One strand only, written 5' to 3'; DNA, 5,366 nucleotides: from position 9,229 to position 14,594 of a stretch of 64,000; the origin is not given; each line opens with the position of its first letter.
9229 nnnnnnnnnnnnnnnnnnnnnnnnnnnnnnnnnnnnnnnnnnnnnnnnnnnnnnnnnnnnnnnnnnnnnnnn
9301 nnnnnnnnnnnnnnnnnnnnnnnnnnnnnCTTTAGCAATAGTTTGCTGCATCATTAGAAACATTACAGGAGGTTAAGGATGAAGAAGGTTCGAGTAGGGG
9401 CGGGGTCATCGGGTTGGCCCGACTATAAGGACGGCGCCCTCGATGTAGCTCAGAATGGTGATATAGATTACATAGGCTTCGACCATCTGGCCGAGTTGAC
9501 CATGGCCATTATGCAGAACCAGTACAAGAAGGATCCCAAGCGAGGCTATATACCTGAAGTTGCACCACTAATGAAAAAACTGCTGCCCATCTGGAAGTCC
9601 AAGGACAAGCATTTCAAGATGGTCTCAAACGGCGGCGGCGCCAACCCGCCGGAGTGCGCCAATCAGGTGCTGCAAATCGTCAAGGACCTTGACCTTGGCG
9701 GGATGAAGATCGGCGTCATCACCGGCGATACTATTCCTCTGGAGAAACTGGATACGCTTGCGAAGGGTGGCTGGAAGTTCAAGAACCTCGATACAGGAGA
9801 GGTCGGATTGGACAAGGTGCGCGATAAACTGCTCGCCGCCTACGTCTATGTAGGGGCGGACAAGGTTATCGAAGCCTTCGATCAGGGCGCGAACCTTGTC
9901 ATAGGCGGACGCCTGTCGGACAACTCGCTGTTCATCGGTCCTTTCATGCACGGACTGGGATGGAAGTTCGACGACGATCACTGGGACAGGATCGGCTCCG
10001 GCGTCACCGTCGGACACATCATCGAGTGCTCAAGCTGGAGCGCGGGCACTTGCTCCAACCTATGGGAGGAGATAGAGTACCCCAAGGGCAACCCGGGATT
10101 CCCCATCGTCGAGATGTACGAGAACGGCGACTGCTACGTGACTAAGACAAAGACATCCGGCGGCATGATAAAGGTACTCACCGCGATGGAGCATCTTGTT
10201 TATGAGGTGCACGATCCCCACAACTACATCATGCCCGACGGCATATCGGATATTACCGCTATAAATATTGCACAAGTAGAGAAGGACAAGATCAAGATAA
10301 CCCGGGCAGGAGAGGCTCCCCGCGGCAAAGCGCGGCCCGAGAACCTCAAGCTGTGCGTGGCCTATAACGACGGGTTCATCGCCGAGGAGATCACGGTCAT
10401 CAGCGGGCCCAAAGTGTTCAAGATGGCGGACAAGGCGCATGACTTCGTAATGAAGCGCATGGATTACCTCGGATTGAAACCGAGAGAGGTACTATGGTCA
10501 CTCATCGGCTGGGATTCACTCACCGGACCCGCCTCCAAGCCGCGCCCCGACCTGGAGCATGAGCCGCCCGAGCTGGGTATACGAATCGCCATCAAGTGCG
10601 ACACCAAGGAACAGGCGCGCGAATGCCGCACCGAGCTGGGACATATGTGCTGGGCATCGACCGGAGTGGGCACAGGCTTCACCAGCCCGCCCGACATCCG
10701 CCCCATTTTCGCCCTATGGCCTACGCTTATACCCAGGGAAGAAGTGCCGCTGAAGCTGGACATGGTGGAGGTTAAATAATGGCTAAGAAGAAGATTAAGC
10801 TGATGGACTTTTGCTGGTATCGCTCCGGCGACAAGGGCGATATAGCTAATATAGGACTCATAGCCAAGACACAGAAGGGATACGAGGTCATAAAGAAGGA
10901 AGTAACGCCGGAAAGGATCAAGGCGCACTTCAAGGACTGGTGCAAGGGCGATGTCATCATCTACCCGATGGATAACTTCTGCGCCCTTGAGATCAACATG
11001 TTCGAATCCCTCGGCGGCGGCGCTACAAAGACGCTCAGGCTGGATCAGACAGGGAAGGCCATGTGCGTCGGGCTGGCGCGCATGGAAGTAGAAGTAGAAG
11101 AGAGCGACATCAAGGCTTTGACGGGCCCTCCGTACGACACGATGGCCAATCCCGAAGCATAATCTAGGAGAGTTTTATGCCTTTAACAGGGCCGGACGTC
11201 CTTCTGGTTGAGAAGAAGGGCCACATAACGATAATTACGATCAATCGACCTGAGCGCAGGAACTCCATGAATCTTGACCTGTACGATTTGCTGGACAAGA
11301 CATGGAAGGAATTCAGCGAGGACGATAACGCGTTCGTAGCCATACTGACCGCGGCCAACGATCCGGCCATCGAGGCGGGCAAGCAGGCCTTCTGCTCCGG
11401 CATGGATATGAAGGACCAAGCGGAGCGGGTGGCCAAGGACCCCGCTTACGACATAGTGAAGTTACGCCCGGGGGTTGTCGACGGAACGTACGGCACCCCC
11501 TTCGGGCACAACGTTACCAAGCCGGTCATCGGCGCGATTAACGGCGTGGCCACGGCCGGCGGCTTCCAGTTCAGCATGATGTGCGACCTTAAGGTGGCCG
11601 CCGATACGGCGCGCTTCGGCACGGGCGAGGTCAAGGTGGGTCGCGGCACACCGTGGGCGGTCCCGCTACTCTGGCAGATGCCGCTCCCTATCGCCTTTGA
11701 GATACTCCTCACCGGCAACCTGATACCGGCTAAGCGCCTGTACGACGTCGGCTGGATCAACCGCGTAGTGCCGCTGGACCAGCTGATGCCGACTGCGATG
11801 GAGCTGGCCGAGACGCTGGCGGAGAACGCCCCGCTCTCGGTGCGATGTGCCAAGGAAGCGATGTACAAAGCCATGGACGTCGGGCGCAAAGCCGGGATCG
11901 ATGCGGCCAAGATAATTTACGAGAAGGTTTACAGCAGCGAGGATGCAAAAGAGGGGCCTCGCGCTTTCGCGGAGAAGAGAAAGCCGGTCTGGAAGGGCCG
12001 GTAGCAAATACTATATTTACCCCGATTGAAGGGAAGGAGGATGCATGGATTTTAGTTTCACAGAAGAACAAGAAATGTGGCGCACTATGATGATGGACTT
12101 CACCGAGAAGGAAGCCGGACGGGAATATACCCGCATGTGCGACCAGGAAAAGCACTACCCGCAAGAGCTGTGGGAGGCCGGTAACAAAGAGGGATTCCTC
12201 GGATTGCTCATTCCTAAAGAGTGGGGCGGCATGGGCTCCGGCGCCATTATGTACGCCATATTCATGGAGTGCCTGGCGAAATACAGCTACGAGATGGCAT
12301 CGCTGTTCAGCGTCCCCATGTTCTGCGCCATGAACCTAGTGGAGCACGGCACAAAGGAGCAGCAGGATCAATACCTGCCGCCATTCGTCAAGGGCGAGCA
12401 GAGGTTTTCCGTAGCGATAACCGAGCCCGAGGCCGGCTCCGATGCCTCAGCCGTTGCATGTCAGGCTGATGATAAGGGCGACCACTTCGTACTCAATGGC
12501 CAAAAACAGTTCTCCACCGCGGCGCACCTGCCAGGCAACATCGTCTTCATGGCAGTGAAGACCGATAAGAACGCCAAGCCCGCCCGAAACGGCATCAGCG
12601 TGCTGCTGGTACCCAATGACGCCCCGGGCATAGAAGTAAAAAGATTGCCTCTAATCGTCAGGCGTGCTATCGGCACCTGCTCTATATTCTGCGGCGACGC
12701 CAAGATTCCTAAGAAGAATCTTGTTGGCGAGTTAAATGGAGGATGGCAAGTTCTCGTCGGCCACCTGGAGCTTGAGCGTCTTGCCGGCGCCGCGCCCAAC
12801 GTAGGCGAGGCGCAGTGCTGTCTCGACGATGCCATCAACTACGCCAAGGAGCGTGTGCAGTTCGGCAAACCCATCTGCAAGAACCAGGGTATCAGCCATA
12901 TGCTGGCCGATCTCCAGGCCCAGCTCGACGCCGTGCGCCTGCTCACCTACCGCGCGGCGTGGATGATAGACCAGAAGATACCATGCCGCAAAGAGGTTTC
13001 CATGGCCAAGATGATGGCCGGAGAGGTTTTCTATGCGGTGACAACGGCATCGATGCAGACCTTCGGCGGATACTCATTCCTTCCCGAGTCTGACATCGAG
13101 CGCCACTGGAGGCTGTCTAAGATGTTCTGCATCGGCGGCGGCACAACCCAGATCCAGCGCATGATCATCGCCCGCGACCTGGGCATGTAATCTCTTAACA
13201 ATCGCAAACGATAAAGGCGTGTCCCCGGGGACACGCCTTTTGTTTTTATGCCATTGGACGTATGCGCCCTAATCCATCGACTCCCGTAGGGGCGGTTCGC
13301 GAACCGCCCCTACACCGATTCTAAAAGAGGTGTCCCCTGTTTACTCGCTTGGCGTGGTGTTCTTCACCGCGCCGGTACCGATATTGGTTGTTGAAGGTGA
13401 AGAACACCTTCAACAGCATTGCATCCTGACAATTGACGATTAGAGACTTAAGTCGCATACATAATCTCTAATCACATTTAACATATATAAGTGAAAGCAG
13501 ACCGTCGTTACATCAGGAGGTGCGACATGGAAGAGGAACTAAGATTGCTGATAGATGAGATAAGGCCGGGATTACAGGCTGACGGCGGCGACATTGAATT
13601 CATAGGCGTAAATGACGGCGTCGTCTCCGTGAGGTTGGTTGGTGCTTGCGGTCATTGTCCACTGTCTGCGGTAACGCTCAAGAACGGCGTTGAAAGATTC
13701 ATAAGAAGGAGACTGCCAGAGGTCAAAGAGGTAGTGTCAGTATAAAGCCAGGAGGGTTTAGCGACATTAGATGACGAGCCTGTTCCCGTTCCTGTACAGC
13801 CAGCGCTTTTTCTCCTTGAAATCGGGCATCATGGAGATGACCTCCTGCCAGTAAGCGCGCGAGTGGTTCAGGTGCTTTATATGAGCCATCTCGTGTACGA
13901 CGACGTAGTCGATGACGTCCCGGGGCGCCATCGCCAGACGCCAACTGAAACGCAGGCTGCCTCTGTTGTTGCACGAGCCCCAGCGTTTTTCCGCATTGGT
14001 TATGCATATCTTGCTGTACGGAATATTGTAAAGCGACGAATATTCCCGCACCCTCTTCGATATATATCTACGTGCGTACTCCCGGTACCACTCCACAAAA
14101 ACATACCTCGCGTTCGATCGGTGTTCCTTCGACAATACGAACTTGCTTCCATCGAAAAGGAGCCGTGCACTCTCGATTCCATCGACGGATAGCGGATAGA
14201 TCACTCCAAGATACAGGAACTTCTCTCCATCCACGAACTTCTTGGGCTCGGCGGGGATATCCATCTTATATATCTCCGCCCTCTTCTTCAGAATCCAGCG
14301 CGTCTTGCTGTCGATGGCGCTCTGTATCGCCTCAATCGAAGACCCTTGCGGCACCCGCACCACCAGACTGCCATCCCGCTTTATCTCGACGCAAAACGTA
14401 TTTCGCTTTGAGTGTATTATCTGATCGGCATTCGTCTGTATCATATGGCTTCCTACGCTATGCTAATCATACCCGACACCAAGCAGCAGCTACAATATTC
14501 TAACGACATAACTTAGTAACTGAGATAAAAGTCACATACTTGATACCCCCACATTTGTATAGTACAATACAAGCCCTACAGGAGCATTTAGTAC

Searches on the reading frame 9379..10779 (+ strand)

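Call 27: search_protein_families(library=pfam, proteins=[window:9379-10779:+], max_evalue=0.00001)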
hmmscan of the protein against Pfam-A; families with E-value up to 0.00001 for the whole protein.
window:9379-10779:+ (466 aa): 1 family
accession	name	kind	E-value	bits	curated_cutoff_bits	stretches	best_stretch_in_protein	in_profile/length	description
PF07287.17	AtuA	-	2.7e-103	346.5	22.8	1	4-460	1-435/437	Acyclic terpene utilisation family protein AtuA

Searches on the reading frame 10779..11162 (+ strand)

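Call 55: search_protein_families(library=pfam, proteins=[window:10779-11162:+], max_evalue=0.0001)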
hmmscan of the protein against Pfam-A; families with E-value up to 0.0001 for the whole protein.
window:10779-11162:+ (127 aa): 1 family
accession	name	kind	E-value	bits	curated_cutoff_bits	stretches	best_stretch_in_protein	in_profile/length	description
PF23544.1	AtuA_ferredoxin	-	8e-21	74.9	27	1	6-104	1-112/113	AtuA ferredoxin-like domain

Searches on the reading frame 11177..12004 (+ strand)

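Call 27: search_protein_families(library=pfam, proteins=[window:11177-12004:+], max_evalue=0.00001)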
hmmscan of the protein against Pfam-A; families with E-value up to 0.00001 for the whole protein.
window:11177-12004:+ (275 aa): 2 families
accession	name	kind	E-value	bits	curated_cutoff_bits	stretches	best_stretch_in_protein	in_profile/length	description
PF00378.25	ECH_1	-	9.2e-47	159.9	27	1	13-274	2-250/251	Enoyl-CoA hydratase/isomerase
PF16113.10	ECH_2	-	1.4e-18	68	27.2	1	18-204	2-178/335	Enoyl-CoA hydratase/isomerase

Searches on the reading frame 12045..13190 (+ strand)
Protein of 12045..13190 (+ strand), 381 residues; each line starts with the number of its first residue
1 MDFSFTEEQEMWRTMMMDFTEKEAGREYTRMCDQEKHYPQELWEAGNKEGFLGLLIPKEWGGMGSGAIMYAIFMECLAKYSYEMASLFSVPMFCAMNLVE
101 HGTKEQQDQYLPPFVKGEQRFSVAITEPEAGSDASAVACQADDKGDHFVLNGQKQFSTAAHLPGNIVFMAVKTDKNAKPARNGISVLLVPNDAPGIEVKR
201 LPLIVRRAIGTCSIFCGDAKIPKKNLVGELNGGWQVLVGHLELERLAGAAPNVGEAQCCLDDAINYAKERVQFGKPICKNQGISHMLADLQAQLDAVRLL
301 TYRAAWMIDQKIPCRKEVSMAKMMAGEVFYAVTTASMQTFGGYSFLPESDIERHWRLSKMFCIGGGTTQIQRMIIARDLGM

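Call 7: search_protein_families(library=pfam, proteins=[window:12045-13190:+])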
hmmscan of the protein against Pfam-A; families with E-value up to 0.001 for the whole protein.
window:12045-13190:+ (381 aa): 4 families
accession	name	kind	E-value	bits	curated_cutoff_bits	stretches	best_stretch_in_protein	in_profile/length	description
PF00441.29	Acyl-CoA_dh_1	-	1.4e-45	155.6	22.4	1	231-379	1-149/150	Acyl-CoA dehydrogenase, C-terminal domain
PF02771.21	Acyl-CoA_dh_N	-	3e-26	92.5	22.9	1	6-118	1-113/113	Acyl-CoA dehydrogenase, N-terminal domain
PF02770.24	Acyl-CoA_dh_M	-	1.3e-17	64.2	33.3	1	123-212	2-90/97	Acyl-CoA dehydrogenase, middle domain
PF08028.16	Acyl-CoA_dh_2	-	3.9e-17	63.2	22.7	1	249-356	4-121/134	Acyl-CoA dehydrogenase, C-terminal domain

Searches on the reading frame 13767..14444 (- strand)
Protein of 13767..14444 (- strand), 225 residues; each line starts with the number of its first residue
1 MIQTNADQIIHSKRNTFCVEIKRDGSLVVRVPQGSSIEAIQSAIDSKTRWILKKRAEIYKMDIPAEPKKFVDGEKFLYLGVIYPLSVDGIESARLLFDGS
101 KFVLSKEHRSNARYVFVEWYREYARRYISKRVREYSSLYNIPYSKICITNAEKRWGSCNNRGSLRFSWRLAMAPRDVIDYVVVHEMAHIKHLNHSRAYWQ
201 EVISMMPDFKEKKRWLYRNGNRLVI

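Call 7: search_protein_families(library=pfam, proteins=[window:13767-14444:-])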
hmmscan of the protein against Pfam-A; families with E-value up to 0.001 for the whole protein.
window:13767-14444:- (225 aa): 1 family
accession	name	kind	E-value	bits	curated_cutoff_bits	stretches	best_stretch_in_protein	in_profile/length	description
PF01863.23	YgjP-like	-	6.3e-56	190.1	26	1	18-218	4-206/207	YgjP-like, metallopeptidase domain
